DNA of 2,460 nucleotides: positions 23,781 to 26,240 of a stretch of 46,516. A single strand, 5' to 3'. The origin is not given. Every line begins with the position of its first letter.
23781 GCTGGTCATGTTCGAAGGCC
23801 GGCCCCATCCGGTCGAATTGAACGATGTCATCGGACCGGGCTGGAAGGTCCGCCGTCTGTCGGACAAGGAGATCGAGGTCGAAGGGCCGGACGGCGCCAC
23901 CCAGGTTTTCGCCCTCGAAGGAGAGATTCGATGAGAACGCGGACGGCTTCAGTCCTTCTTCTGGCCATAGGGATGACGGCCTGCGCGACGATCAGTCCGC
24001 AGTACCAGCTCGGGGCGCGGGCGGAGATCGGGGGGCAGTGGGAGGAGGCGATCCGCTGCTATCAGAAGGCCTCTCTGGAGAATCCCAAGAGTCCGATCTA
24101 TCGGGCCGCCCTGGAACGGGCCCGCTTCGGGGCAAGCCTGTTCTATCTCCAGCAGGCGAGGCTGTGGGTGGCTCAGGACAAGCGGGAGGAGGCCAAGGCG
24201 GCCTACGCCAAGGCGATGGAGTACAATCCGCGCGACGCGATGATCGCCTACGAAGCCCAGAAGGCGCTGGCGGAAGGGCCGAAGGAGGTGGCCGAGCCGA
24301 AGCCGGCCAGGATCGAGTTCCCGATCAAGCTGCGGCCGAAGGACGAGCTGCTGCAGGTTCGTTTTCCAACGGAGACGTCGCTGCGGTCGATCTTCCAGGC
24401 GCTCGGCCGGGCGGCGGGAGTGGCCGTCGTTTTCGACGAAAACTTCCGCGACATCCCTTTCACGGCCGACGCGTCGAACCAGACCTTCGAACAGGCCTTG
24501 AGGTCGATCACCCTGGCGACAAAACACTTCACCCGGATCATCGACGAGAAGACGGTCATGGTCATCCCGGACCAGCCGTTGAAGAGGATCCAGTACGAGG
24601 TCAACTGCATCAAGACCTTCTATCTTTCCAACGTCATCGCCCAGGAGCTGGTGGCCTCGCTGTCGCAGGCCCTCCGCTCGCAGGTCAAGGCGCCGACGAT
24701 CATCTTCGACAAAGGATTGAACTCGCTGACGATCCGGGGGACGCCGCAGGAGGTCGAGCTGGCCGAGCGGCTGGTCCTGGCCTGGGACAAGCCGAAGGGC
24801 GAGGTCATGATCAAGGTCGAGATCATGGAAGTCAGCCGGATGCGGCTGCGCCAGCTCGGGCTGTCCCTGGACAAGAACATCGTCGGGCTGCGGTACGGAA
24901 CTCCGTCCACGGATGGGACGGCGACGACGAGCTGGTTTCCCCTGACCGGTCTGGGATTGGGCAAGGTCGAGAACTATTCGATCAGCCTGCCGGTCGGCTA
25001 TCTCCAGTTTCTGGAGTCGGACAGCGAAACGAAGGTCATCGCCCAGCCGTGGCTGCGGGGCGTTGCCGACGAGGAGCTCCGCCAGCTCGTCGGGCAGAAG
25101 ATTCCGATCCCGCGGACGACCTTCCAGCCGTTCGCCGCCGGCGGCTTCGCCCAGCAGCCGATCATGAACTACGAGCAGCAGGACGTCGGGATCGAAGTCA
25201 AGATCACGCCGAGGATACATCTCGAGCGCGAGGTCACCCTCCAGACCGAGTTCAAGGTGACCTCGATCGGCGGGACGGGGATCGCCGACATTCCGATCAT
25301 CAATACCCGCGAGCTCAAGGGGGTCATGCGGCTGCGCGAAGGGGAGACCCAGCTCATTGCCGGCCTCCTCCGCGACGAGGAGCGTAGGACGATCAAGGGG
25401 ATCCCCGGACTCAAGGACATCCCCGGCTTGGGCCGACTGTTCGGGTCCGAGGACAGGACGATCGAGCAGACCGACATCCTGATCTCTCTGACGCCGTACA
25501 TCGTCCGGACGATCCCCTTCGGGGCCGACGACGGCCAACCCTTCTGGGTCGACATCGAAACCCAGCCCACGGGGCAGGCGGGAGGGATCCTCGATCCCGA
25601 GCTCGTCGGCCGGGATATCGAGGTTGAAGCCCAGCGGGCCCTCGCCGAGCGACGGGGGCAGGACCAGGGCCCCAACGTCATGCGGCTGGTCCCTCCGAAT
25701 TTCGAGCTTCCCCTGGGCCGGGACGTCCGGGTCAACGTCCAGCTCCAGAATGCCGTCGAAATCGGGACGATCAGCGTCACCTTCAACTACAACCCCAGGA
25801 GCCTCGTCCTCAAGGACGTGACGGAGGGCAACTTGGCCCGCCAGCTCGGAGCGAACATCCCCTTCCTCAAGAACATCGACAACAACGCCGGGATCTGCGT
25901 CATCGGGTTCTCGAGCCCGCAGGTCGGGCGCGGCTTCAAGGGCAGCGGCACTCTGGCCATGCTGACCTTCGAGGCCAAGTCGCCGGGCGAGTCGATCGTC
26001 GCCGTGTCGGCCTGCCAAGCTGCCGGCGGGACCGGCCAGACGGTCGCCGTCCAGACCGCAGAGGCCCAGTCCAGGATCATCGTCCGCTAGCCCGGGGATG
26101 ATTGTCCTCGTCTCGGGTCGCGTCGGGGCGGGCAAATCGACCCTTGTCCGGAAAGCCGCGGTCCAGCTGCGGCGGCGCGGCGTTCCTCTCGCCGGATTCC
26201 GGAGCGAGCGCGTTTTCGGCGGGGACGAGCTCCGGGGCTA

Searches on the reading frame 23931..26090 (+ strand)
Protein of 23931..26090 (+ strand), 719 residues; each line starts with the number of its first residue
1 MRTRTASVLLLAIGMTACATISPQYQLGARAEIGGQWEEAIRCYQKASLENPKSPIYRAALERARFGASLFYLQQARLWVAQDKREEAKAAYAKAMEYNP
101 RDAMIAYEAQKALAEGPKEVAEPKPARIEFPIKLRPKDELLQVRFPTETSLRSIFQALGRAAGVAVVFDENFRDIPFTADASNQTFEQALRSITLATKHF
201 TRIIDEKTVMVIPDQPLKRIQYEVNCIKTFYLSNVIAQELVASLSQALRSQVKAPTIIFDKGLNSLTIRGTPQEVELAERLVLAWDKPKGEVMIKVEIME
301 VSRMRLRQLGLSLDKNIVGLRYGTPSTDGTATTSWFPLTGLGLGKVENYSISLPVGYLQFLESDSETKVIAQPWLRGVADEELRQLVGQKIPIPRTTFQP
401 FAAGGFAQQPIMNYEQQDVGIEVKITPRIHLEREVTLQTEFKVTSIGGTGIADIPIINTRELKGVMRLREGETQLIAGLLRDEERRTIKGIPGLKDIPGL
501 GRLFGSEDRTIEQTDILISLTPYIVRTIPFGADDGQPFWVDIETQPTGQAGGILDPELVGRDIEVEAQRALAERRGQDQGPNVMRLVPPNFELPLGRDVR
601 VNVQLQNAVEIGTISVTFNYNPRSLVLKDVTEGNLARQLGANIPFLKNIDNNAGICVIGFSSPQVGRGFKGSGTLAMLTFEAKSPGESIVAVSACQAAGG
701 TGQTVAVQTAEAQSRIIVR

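Call 4: search_protein_families(library=pfam, proteins=[window:23931-26090:+], max_evalue=0.1)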
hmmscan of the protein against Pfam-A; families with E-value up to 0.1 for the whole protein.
window:23931-26090:+ (719 aa): 10 families
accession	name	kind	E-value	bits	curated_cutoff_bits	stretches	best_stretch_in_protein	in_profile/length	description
PF00263.26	Secretin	-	9.5e-32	110.3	27.5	1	361-526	2-169/169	Bacterial type II and III secretion system protein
PF00963.24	Cohesin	-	4e-12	47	24.1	1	596-704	13-123/139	Cohesin domain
PF03958.22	Secretin_N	-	5.1e-11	43.1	28.2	1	228-289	2-67/69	Bacterial type II/III secretion system short domain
PF07719.23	TPR_2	-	6.4e-07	29.5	27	1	25-53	5-33/34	Tetratricopeptide repeat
PF16344.10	FecR_C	-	3.1e-05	24.4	24.4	1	148-210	6-69/70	FecR, C-terminal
PF00515.34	TPR_1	-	0.00071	19.7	27.8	0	35-53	15-33/34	Tetratricopeptide repeat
PF13414.12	TPR_11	-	0.001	19.1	26.8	1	34-56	7-29/42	TPR repeat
PF13174.12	TPR_6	-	0.0074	17.3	26.3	0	72-100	3-31/33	Tetratricopeptide repeat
PF13181.12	TPR_8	-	0.039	14.6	25.7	0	74-101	6-33/34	Tetratricopeptide repeat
PF14559.12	TPR_19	-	0.042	14.6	25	0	35-62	39-66/68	Tetratricopeptide repeat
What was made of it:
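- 23931..26090 (+): Q: lipoprotein secretin (719 aa) with the architecture lipobox Cys18, TPR, N0-like, one N1, secretin barrel, about 55-aa flexible linker, cohesin. Pfam Secretin E 9.5e-32, Secretin_N E 5e-11, TPR_2, FecR_C-like and Cohesin E 4e-12 (call 4).
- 23997..24269 (+): Q residues 23-113: TPR module directly after the lipid-anchor cysteine, resembling a pilotin. Pfam TPR_2 and TPR_11 (call 4).
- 25011..25508 (+): Q residues 361-526: secretin pore domain. PF00263 covers residues 361-526 (call 4).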

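Call 13: search_protein_families(library=ncbifam, proteins=[window:23931-26090:+], max_evalue=0.1)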
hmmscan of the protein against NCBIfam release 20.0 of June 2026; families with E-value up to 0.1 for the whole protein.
window:23931-26090:+ (719 aa): 9 families
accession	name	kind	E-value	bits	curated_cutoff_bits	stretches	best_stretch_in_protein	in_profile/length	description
TIGR02517.1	type_II_gspD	equivalog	8e-41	140.2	351.35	1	250-526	296-591/600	type II secretion system secretin GspD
TIGR02515.1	IV_pilus_PilQ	subfamily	1.8e-25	89.8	284.35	2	340-525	249-427/428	type IV pilus secretin PilQ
TIGR02516.1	type_III_yscC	equivalog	5.3e-22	78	238.45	1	251-526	195-462/463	type III secretion system outer membrane ring subunit SctC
TIGR02519.1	pilus_MshL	equivalog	3.1e-19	69.1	250.2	1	258-525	2-290/290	pilus (MSHA type) biogenesis protein MshL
NF010083.0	PRK13568.1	equivalog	6.7e-14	51.5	554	1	233-526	129-418/419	DNA uptake porin HofQ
NF011873.0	PRK15346.1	equivalog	1.4e-10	40.5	524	2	454-510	423-479/499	EscC/YscC/HrcC family type III secretion system outer membrane ring protein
NF042912.1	Amuc_1098_fam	equivalog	2.6e-10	39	750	2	453-523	724-794/805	Amuc_1098 family type IV pilus outer membrane protein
NF007851.2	PRK10560.1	exception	4.4e-08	32.3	598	1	255-526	144-410/412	DNA uptake porin HofQ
NF040658.1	Myxo_OME_TraC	equivalog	0.0069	15.1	500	1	5-104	18-117/602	outer membrane exchange accessory lipoprotein TraC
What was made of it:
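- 23931..26090 (+): NCBIfam GspD scores 140 bits and PilQ 90 bits, both far below their cut-offs (call 13).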

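Call 14: find_homologous_proteins(query=window:23931-26090:+, max_evalue=1e-10)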
Query window:23931-26090:+ (719 aa): 701 proteins with E <= 1e-10 among 8000 candidates; the best 120 are listed.
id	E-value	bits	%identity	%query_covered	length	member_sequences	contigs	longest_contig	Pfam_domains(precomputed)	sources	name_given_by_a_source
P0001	0.0e+0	1591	100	100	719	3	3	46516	PF00963.25,PF03958.23,PF00263.27,PF07719.24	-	-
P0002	0.0e+0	1343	83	100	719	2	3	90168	PF16344.11,PF00963.25,PF03958.23,PF00263.27,PF07719.24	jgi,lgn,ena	-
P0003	0.0e+0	1250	79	98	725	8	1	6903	PF00963.25,PF03958.23,PF00263.27,PF07719.24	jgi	jgi:general secretion pathway protein D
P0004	0.0e+0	1115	69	100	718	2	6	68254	PF16344.11,PF00963.25,PF03958.23,PF00263.27,PF07719.24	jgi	jgi:general secretion pathway protein D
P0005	0.0e+0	1105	72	95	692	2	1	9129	PF16344.11,PF00963.25,PF03958.23,PF00263.27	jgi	jgi:general secretion pathway protein D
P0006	0.0e+0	1093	67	100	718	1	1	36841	PF00963.25,PF00515.35,PF03958.23,PF00263.27,PF07719.24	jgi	jgi:general secretion pathway protein D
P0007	3.6e-295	999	60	100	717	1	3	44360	PF16344.11,PF00963.25,PF03958.23,PF00263.27,PF07719.24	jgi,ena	jgi:general secretion pathway protein D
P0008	9.1e-293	991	60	100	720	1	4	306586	PF00963.25,PF03958.23,PF00263.27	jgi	jgi:general secretion pathway protein D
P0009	3.2e-291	986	61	100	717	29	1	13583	PF00963.25,PF03958.23,PF00263.27,PF07719.24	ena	-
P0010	4.1e-291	985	61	100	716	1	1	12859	PF00963.25,PF03958.23,PF00263.27,PF07719.24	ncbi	-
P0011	2.9e-288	976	61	100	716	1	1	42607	PF00963.25,PF03958.23,PF00263.27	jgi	jgi:general secretion pathway protein D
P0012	7.1e-288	975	60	100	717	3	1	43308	PF00963.25,PF03958.23,PF00263.27,PF07719.24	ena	-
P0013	6.2e-287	972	62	98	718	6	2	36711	PF00963.25,PF03958.23,PF00263.27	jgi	jgi:general secretion pathway protein D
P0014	9.7e-287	971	60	100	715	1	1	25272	PF00963.25,PF03958.23,PF00263.27,PF07719.24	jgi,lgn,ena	-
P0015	3.1e-284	963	60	100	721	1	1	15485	PF00963.25,PF03958.23,PF00263.27,PF07719.24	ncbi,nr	ncbi:MAG: secretin N-terminal domain-containing protein [Candidatus Aminicenantes bacterium]|nr:secr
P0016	2.0e-283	960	60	100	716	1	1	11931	PF16344.11,PF00963.25,PF03958.23,PF00263.27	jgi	-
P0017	2.1e-283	960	60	100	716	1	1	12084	PF16344.11,PF00963.25,PF03958.23,PF00263.27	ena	-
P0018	2.8e-283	959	60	100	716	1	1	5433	PF16344.11,PF00963.25,PF03958.23,PF00263.27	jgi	jgi:general secretion pathway protein D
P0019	8.9e-283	958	59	100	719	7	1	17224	PF13414.13,PF00963.25,PF00515.35,PF03958.23,PF00263.27,PF13428.13,PF07719.24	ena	-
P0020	1.3e-282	957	60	100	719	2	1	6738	PF00963.25,PF03958.23,PF00263.27,PF07719.24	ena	-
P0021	3.5e-282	956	60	100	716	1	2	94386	PF16344.11,PF00963.25,PF03958.23,PF00263.27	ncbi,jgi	jgi:general secretion pathway protein D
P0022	1.5e-280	950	60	100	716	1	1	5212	PF00963.25,PF03958.23,PF00263.27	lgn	-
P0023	1.9e-280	950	58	100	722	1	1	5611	PF00963.25,PF00515.35,PF03958.23,PF00263.27,PF07719.24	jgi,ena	-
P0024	2.9e-280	950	60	100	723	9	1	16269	PF00963.25,PF00515.35,PF03958.23,PF00263.27,PF07719.24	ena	-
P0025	4.2e-279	946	59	100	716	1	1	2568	PF16344.11,PF00963.25,PF03958.23,PF00263.27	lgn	-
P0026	5.7e-274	929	57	99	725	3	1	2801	PF00963.25,PF03958.23,PF00263.27,PF07719.24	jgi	jgi:general secretion pathway protein D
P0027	6.9e-274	928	58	100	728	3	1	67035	PF00963.25,PF00515.35,PF03958.23,PF00263.27,PF07719.24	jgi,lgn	-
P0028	6.3e-273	925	58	99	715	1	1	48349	PF00963.25,PF00515.35,PF03958.23,PF00263.27,PF07719.24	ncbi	ncbi:MAG: secretin N-terminal domain-containing protein [Candidatus Aminicenantales bacterium]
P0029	8.7e-273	925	58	100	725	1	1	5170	PF00963.25,PF03958.23,PF00263.27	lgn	-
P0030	1.0e-272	925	57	99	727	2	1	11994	PF00963.25,PF03958.23,PF00263.27,PF07719.24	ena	-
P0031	1.1e-270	918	58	100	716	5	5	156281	PF00963.25,PF03958.23,PF00263.27,PF07719.24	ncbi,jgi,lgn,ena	ncbi:MAG: secretin N-terminal domain-containing protein [Candidatus Aminicenantales bacterium]|jgi:g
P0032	4.7e-270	916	58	100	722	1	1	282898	PF00963.25,PF00515.35,PF03958.23,PF00263.27,PF07719.24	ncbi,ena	-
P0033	4.8e-270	916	58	100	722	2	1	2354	PF00963.25,PF03958.23,PF00263.27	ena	-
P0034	1.5e-269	914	58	100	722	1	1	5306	PF00963.25,PF03958.23,PF00263.27,PF07719.24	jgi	-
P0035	6.0e-269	912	59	100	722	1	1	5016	PF00963.25,PF03958.23,PF00263.27,PF07719.24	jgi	jgi:general secretion pathway protein D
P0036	7.1e-269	912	58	100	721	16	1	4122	PF00963.25,PF03958.23,PF00263.27,PF07719.24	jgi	jgi:general secretion pathway protein D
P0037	1.2e-268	911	58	99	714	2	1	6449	PF00963.25,PF03958.23,PF00263.27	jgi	jgi:general secretion pathway protein D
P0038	2.5e-268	910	57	100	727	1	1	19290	PF00963.25,PF00515.35,PF03958.23,PF00263.27,PF07719.24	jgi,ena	-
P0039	5.4e-268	909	57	100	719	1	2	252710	PF00963.25,PF00515.35,PF03958.23,PF00263.27,PF07719.24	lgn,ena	-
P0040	1.8e-266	904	57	100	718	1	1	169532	PF00963.25,PF00515.35,PF03958.23,PF00263.27,PF07719.24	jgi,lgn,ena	-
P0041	1.7e-265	901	58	98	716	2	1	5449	PF00963.25,PF00515.35,PF03958.23,PF00263.27,PF07719.24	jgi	jgi:general secretion pathway protein D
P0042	1.7e-264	897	57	100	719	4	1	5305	PF00963.25,PF00515.35,PF03958.23,PF00263.27,PF13181.13,PF07719.24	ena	-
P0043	1.7e-264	897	56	100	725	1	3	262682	PF00963.25,PF03958.23,PF00263.27,PF07719.24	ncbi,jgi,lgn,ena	jgi:general secretion pathway protein D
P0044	3.5e-264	896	57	100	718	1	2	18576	PF00963.25,PF03958.23,PF00263.27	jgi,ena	-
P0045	6.9e-263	892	56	98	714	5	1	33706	PF00963.25,PF03958.23,PF00263.27,PF07719.24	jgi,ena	-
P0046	7.9e-263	892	56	100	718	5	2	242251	PF00963.25,PF03958.23,PF00263.27,PF07719.24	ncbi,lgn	-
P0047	1.3e-262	891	56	100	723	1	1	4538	PF00963.25,PF03958.23,PF00263.27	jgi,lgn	-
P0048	2.2e-262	890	57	98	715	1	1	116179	PF00963.25,PF03958.23,PF00263.27,PF07719.24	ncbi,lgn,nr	ncbi:MAG: cohesin domain-containing protein [Candidatus Aminicenantes bacterium]|nr:cohesin domain-c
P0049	3.6e-262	890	57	100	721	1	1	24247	PF00963.25,PF03958.23,PF00263.27,PF07719.24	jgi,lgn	jgi:general secretion pathway protein D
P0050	4.6e-262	889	57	100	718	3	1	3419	PF00963.25,PF03958.23,PF00263.27,PF07719.24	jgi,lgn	jgi:general secretion pathway protein D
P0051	7.0e-262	889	56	100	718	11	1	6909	PF00963.25,PF03958.23,PF00263.27,PF07719.24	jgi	jgi:general secretion pathway protein D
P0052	7.2e-262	889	57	100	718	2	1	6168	PF00963.25,PF03958.23,PF00263.27,PF07719.24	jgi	-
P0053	1.9e-261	887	57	100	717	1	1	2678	PF00963.25,PF03958.23,PF00263.27,PF07719.24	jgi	jgi:general secretion pathway protein D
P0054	2.1e-261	887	56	100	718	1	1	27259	PF00963.25,PF03958.23,PF00263.27,PF07719.24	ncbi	-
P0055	7.8e-261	885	55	100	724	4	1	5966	PF00963.25,PF03958.23,PF00263.27,PF07719.24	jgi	jgi:general secretion pathway protein D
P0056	3.2e-260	883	56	100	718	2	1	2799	PF00963.25,PF03958.23,PF00263.27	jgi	jgi:general secretion pathway protein D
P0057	4.7e-259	879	55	98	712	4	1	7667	PF00963.25,PF03958.23,PF00263.27,PF07719.24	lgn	-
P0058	8.8e-259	879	55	97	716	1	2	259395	PF00963.25,PF03958.23,PF00263.27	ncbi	-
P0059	1.1e-258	878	55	100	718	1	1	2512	PF00963.25,PF03958.23,PF00263.27,PF07719.24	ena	-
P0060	1.5e-258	878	56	99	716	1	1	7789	PF00963.25,PF03958.23,PF00263.27,PF07719.24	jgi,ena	-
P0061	1.6e-256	871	55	99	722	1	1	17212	PF00963.25,PF03958.23,PF00263.27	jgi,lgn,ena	-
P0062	7.2e-256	869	55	98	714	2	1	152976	PF00963.25,PF03958.23,PF00263.27,PF07719.24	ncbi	-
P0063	8.1e-256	869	56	98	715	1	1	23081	PF00963.25,PF03958.23,PF00263.27,PF07719.24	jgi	jgi:general secretion pathway protein D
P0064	2.1e-254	864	55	100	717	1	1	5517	PF00963.25,PF03958.23,PF00263.27,PF07719.24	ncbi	-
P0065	7.7e-254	862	55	100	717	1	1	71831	PF16344.11,PF13414.13,PF00963.25,PF00515.35,PF03958.23,PF00263.27,PF13428.13,PF07719.24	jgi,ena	-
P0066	1.1e-252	858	54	97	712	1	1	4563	PF00963.25,PF03958.23,PF00263.27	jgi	jgi:general secretion pathway protein D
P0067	2.2e-252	857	54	97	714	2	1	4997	PF00963.25,PF03958.23,PF00263.27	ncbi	-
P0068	3.5e-252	857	54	100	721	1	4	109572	PF00963.25,PF03958.23,PF00263.27,PF07719.24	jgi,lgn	jgi:general secretion pathway protein D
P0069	3.9e-252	857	54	100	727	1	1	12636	PF00963.25,PF03958.23,PF00263.27,PF07719.24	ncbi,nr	ncbi:MAG: cohesin domain-containing protein [Candidatus Aminicenantes bacterium]|nr:cohesin domain-c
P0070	8.8e-252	855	53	100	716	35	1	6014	PF00963.25,PF03958.23,PF00263.27,PF07719.24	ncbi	-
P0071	3.2e-251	854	55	97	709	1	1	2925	PF00963.25,PF00515.35,PF03958.23,PF00263.27,PF07719.24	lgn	-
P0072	1.1e-250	852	54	97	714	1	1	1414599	PF00963.25,PF03958.23,PF00263.27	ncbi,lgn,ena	-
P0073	1.1e-250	852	54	100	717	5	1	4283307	PF00963.25,PF03958.23,PF00263.27,PF07719.24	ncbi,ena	-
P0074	1.4e-250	851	55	100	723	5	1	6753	PF00963.25,PF03958.23,PF00263.27,PF07719.24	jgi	-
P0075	1.7e-250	851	54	97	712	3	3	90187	PF00963.25,PF00515.35,PF03958.23,PF00263.27,PF07719.24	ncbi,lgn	-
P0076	4.3e-250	850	55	98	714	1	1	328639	PF00963.25,PF03958.23,PF00263.27,PF07719.24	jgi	jgi:general secretion pathway protein D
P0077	1.0e-249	849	53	99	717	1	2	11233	PF00963.25,PF00515.35,PF03958.23,PF00263.27,PF07719.24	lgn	-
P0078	1.1e-249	849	54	97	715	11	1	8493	PF00963.25,PF03958.23,PF00263.27,PF07719.24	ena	-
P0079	2.8e-249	847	53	98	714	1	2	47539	PF00963.25,PF03958.23,PF00263.27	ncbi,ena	-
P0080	2.7e-248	844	55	100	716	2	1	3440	PF16344.11,PF00963.25,PF00263.27,PF13428.13,PF07719.24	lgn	-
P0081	1.7e-247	841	52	100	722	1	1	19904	PF00963.25,PF00515.35,PF03958.23,PF00263.27,PF07719.24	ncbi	ncbi:MAG: secretin N-terminal domain-containing protein [Candidatus Aminicenantales bacterium]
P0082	2.9e-247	840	53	100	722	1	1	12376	PF00963.25,PF03958.23,PF00263.27,PF07719.24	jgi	-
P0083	4.5e-245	833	52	100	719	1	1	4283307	PF00963.25,PF03958.23,PF00263.27,PF07719.24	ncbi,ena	-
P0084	1.3e-244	832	54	98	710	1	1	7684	PF00963.25,PF03958.23,PF00263.27,PF07719.24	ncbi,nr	ncbi:MAG: secretin N-terminal domain-containing protein [Acidobacteriota bacterium]|nr:secretin N-te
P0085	2.1e-243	828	51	100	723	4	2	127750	PF00963.25,PF00515.35,PF03958.23,PF00263.27,PF07719.24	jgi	jgi:general secretion pathway protein D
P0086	9.3e-243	826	55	95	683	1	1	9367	PF00963.25,PF03958.23,PF00263.27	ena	-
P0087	1.8e-242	825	52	99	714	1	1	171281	PF00963.25,PF03958.23,PF00263.27,PF07719.24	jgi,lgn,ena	-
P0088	6.9e-241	819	52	100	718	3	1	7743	PF16344.11,PF00963.25,PF03958.23,PF00263.27,PF07719.24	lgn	-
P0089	3.3e-240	817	52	100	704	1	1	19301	PF00963.25,PF00515.35,PF03958.23,PF00263.27,PF07719.24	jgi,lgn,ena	-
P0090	4.6e-240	817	53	100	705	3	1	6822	PF00963.25,PF03958.23,PF00263.27,PF07719.24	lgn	-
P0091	7.3e-239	813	52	100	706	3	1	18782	PF13414.13,PF00963.25,PF00515.35,PF03958.23,PF00263.27,PF07719.24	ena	-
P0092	3.2e-238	811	52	98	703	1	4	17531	PF00963.25,PF00515.35,PF03958.23,PF00263.27,PF07719.24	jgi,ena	-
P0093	4.9e-238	810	56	96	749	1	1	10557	PF03958.23,PF00263.27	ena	-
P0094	5.2e-237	807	53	100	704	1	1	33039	PF16344.11,PF00963.25,PF03958.23,PF00263.27,PF07719.24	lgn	-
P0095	5.2e-237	807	52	100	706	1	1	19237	PF13414.13,PF00963.25,PF03958.23,PF00263.27,PF07719.24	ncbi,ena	-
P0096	5.3e-237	807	53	100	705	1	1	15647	PF16344.11,PF00963.25,PF00515.35,PF03958.23,PF00263.27,PF07719.24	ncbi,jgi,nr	ncbi:hypothetical protein D4R89_00295 [bacterium]|nr:MAG: hypothetical protein D4R89_00295 [bacteriu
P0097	1.4e-236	805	52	100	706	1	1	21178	PF13414.13,PF00963.25,PF03958.23,PF00263.27,PF07719.24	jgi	-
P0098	1.4e-236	805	52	100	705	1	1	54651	PF00963.25,PF03958.23,PF00263.27,PF07719.24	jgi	jgi:general secretion pathway protein D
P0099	2.4e-236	804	50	100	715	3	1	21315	PF00963.25,PF00515.35,PF03958.23,PF00263.27,PF07719.24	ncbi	-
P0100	2.9e-236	804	52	100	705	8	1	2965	PF16344.11,PF00963.25,PF00515.35,PF03958.23,PF00263.27,PF07719.24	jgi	-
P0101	4.3e-236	804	52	100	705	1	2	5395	PF16344.11,PF00963.25,PF00515.35,PF03958.23,PF00263.27,PF13181.13,PF07719.24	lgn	-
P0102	8.0e-236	803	52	100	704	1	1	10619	PF16344.11,PF00963.25,PF03958.23,PF00263.27,PF13181.13,PF07719.24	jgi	-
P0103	9.7e-236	802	52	100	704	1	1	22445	PF16344.11,PF00963.25,PF03958.23,PF00263.27,PF13181.13,PF07719.24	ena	-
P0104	3.3e-235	801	51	100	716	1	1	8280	PF16344.11,PF00963.25,PF00515.35,PF03958.23,PF00263.27,PF07719.24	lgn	-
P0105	4.3e-235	800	52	100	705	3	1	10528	PF13414.13,PF00963.25,PF00515.35,PF03958.23,PF00263.27,PF13181.13,PF07719.24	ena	-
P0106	1.3e-234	799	51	100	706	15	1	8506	PF16344.11,PF13414.13,PF00963.25,PF03958.23,PF00263.27,PF07719.24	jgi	-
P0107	4.1e-234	797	53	93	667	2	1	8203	PF00963.25,PF03958.23,PF00263.27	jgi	jgi:general secretion pathway protein D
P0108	1.1e-233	796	50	100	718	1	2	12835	PF00963.25,PF00515.35,PF03958.23,PF00263.27,PF13428.13,PF07719.24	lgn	-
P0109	1.3e-232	792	51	100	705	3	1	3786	PF16344.11,PF00963.25,PF00515.35,PF03958.23,PF00263.27,PF07719.24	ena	-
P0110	4.9e-232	790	52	100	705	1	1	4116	PF16344.11,PF00963.25,PF00515.35,PF03958.23,PF00263.27,PF07719.24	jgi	-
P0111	1.4e-231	789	52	100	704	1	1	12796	PF16344.11,PF00963.25,PF03958.23,PF00263.27,PF07719.24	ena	-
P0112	1.7e-231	788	52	100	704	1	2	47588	PF16344.11,PF00963.25,PF03958.23,PF00263.27,PF07719.24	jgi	-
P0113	2.0e-231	788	52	99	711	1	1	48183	PF00963.25,PF00515.35,PF03958.23,PF00263.27,PF07719.24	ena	-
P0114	3.1e-231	788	50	99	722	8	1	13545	PF00963.25,PF00515.35,PF03958.23,PF00263.27,PF07719.24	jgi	-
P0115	3.1e-231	787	52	100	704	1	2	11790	PF16344.11,PF00963.25,PF03958.23,PF00263.27,PF07719.24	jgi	-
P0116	3.1e-231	787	52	100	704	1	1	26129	PF16344.11,PF00963.25,PF03958.23,PF00263.27,PF07719.24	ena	-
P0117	4.4e-231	787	52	100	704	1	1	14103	PF16344.11,PF00963.25,PF03958.23,PF00263.27,PF07719.24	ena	-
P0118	5.7e-231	787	51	100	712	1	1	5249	PF16344.11,PF00963.25,PF00515.35,PF03958.23,PF00263.27,PF07719.24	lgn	-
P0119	5.9e-231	787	52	100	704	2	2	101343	PF16344.11,PF00963.25,PF03958.23,PF00263.27,PF07719.24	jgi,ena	-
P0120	6.4e-231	786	51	98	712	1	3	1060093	PF00963.25,PF00515.35,PF03958.23,PF00263.27,PF13181.13,PF07719.24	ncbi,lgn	-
